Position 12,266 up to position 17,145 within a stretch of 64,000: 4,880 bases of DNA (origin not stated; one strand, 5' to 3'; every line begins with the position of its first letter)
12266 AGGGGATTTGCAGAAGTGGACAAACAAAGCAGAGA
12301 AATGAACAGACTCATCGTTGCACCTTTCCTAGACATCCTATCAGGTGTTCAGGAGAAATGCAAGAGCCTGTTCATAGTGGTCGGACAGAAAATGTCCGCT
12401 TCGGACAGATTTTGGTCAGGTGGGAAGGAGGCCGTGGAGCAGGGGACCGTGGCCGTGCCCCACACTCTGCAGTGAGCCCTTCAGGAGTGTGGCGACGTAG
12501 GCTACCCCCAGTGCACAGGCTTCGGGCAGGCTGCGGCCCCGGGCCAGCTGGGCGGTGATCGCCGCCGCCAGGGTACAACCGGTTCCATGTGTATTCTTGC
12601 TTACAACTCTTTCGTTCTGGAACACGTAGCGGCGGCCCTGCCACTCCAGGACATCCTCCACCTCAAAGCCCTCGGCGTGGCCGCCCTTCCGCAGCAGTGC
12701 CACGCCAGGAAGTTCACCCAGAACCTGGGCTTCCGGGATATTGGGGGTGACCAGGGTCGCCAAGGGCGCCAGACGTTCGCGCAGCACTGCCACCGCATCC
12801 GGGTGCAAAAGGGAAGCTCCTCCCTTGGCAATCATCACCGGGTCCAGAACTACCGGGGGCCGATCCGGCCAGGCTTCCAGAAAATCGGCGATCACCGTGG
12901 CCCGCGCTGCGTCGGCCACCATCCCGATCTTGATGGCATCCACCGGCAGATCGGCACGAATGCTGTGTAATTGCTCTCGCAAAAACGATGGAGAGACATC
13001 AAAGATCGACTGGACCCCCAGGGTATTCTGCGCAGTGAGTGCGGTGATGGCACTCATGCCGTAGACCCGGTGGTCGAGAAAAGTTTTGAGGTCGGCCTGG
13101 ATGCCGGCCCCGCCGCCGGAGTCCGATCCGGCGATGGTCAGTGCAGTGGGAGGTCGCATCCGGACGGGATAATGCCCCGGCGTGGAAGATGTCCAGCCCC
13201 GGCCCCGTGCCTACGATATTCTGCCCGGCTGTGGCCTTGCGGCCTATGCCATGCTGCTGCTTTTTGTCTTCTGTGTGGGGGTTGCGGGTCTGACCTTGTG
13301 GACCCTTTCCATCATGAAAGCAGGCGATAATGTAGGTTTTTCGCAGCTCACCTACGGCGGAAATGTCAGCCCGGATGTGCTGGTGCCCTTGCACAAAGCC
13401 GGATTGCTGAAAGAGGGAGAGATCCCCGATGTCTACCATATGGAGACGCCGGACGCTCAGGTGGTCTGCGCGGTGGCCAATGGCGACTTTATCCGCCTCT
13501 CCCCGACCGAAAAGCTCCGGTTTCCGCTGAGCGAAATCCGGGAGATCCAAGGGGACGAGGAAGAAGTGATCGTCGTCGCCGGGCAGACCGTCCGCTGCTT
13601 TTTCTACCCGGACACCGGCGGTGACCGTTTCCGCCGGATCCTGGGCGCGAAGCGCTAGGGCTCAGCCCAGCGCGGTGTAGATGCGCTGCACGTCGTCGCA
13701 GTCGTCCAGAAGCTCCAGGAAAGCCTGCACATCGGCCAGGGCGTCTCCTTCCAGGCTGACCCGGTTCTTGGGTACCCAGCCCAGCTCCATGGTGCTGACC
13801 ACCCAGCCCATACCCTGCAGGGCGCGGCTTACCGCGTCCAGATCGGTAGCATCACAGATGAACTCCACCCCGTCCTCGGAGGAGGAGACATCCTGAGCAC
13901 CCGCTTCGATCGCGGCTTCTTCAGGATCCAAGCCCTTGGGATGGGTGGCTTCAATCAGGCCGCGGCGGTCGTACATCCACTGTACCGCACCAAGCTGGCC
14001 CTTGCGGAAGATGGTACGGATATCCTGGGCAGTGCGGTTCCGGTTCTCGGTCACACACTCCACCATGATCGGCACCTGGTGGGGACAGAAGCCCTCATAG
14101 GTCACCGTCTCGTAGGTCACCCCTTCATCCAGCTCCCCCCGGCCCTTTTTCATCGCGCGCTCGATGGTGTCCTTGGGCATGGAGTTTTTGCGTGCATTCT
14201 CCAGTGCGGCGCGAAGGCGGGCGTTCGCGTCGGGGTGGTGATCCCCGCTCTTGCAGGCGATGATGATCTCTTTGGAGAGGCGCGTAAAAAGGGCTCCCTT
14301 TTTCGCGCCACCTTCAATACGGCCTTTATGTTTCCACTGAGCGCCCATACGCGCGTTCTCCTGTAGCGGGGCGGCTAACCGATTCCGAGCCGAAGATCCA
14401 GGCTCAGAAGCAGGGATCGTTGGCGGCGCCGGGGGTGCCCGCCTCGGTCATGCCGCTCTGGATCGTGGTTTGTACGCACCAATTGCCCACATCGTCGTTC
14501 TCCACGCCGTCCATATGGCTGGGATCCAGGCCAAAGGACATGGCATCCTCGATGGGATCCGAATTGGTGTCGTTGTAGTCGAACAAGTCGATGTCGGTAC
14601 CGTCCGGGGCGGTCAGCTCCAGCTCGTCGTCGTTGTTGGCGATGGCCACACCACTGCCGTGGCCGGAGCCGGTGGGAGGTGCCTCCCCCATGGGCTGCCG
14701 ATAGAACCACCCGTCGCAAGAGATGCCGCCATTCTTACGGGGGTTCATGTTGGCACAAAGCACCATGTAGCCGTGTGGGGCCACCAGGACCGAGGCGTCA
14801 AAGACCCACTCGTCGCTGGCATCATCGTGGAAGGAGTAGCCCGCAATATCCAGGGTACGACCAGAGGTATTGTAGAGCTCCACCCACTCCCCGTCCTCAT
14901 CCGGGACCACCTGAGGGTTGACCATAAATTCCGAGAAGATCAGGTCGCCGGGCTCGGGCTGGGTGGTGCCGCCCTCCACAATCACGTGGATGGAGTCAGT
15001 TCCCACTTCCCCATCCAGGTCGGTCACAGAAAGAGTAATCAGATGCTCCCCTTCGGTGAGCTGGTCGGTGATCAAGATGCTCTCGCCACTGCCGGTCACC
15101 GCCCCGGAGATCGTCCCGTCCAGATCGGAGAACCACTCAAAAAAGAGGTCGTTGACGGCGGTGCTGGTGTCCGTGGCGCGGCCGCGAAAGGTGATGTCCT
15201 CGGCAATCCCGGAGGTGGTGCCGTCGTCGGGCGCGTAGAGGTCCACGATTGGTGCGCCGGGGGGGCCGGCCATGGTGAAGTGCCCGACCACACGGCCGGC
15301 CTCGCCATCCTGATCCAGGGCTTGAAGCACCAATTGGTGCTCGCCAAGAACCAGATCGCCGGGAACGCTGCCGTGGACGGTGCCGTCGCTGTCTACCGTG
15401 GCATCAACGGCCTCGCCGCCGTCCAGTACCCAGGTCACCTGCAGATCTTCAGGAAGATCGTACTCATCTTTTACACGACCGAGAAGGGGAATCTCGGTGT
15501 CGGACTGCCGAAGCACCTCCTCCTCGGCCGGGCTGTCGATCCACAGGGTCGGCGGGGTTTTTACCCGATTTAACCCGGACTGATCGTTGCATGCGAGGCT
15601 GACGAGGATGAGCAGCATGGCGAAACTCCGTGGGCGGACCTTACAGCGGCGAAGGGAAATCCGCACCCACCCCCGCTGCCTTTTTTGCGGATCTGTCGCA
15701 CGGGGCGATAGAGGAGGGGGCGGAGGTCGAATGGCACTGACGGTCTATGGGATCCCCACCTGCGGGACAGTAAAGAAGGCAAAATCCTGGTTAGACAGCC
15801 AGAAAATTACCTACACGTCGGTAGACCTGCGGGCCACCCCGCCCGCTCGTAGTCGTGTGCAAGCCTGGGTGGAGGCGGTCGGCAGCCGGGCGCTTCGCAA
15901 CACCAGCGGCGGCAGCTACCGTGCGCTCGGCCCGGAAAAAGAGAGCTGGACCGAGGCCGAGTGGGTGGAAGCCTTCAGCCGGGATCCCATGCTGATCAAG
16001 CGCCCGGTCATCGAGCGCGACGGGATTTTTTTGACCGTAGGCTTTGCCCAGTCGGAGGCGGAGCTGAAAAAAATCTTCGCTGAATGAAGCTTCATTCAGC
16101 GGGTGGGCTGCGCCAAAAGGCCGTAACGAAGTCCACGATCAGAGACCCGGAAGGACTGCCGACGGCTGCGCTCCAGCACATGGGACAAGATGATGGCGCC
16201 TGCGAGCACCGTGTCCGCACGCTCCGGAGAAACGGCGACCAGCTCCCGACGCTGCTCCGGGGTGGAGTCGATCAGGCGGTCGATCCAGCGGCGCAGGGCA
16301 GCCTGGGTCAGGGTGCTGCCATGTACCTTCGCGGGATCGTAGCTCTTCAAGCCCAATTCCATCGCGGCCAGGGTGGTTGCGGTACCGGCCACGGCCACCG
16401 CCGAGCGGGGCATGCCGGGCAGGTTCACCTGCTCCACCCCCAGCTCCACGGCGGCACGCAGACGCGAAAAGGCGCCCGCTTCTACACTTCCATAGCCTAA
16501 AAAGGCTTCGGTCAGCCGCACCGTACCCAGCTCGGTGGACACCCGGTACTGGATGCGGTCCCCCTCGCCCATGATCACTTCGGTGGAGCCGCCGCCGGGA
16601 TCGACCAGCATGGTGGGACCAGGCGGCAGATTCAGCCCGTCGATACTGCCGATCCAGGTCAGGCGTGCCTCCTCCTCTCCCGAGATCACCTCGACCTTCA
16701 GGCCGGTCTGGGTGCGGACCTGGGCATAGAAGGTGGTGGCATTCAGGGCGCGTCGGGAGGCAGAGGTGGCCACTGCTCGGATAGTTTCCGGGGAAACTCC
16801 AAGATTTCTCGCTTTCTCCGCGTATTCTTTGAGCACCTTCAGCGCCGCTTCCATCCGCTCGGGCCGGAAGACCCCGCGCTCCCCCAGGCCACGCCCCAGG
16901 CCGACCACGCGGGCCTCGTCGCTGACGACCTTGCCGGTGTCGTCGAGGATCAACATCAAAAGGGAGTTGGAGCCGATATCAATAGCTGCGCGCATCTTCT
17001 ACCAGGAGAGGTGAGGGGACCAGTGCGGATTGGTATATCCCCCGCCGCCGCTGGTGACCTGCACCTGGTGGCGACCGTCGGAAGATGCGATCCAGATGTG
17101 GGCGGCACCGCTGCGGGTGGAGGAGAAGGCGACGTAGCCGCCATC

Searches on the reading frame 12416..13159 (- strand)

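Call 69: search_protein_families(library=pfam, proteins=[window:12416-13159:-], max_evalue=0.0001)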
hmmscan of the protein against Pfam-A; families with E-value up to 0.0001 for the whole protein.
window:12416-13159:- (247 aa): 2 families
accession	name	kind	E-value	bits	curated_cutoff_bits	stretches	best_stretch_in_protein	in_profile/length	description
PF08543.17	Phos_pyr_kin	-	7.3e-76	255.2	27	2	13-148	1-134/246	Phosphomethylpyrimidine kinase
PF00294.29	PfkB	-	4.4e-05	23.4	25.8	0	185-221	249-285/302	pfkB family carbohydrate kinase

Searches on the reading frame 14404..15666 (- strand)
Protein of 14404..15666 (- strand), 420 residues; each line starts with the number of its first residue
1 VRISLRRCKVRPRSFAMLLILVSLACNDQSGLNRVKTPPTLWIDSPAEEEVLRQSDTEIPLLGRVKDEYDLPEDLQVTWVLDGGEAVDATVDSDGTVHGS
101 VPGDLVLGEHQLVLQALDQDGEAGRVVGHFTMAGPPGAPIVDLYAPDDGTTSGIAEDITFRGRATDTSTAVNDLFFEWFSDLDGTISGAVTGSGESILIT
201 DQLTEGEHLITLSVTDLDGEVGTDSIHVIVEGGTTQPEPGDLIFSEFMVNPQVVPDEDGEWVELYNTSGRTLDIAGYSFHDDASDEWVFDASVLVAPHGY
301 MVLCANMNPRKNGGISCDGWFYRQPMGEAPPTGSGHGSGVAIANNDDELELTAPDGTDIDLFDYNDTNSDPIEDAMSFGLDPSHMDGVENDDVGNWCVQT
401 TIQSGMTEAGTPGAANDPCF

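Call 69: search_protein_families(library=pfam, proteins=[window:14404-15666:-], max_evalue=0.0001)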
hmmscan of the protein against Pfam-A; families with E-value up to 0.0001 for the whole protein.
window:14404-15666:- (420 aa): 2 families
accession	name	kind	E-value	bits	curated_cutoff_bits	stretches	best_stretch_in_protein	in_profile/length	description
PF00932.25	LTD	-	9.1e-17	61.8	34.3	1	236-365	2-108/109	Lamin Tail Domain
PF19077.6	Big_13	-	7.7e-06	26.8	27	0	76-122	42-89/102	Bacterial Ig-like domain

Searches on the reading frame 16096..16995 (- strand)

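Call 69: search_protein_families(library=pfam, proteins=[window:16096-16995:-], max_evalue=0.0001)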
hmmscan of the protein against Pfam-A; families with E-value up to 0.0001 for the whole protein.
window:16096-16995:- (299 aa): 1 family
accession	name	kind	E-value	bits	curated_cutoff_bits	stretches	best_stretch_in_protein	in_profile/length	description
PF02541.22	Ppx-GppA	-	5.6e-59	200.4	27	1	22-295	11-279/285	Ppx/GppA phosphatase family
